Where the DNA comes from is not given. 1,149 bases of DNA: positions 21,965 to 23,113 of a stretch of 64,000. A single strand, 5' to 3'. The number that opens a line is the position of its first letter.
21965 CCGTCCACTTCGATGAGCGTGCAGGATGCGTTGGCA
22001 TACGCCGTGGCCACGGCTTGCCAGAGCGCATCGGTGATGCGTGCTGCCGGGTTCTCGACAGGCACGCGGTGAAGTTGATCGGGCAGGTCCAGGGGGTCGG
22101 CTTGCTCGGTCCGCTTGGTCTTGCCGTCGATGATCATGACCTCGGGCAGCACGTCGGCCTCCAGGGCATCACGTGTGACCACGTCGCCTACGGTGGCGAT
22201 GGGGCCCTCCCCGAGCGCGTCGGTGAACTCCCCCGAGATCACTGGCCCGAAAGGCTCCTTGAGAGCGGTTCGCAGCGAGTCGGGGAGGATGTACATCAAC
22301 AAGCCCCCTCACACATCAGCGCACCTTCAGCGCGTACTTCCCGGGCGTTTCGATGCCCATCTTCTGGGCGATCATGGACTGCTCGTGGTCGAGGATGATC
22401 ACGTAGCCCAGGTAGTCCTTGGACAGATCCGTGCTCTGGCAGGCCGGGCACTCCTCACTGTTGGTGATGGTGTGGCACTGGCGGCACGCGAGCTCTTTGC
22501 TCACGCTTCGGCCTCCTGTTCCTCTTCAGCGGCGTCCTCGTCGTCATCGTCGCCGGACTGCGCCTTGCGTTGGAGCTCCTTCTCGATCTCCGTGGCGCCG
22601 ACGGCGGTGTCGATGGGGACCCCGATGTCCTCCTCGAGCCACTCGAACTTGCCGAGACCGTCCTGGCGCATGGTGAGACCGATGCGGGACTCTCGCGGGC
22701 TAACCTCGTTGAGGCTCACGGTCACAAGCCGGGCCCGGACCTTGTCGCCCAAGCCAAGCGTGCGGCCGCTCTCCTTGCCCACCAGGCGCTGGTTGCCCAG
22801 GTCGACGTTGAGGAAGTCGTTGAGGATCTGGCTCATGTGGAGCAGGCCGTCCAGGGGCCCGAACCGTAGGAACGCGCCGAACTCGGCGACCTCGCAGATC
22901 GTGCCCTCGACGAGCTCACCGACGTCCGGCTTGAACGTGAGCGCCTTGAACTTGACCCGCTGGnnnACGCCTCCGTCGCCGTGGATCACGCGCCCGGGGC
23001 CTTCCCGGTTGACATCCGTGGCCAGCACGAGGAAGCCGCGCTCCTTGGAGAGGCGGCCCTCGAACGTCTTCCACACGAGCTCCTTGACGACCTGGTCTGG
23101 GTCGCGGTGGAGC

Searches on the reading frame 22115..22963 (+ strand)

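Call 90: search_protein_families(library=pfam, alignment_id=A4, max_evalue=0.00001)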
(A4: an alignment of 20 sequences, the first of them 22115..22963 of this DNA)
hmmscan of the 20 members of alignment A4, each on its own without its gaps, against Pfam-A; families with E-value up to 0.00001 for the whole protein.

A. member 1, window:22115-22963:+ (283 aa): 0 families

B. families by the number of members that match (of 20 scanned): 12 families
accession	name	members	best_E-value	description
PF13620.12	CarboxypepD_reg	2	6.2e-18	Carboxypeptidase regulatory-like domain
PF13715.12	CarbopepD_reg_2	2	1.2e-12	CarboxypepD_reg-like domain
PF01063.24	Aminotran_4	1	1.9e-58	Amino-transferase class IV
PF01904.24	DUF72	1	9.1e-58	Protein of unknown function DUF72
PF00160.26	Pro_isomerase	1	6.4e-45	Cyclophilin type peptidyl-prolyl cis-trans isomerase/CLD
PF12850.12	Metallophos_2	1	3e-26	Calcineurin-like phosphoesterase superfamily domain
PF13669.12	Glyoxalase_4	1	5.8e-24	Glyoxalase/Bleomycin resistance protein/Dioxygenase superfamily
PF00903.31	Glyoxalase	1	3e-15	Glyoxalase/Bleomycin resistance protein/Dioxygenase superfamily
PF02811.25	PHP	1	3.6e-13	PHP domain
PF14602.12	Hexapep_2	1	5.7e-09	Hexapeptide repeat of succinyl-transferase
PF00132.30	Hexapep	1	1.7e-08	Bacterial transferase hexapeptide (six repeats)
PF00149.33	Metallophos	1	3.7e-06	Calcineurin-like phosphoesterase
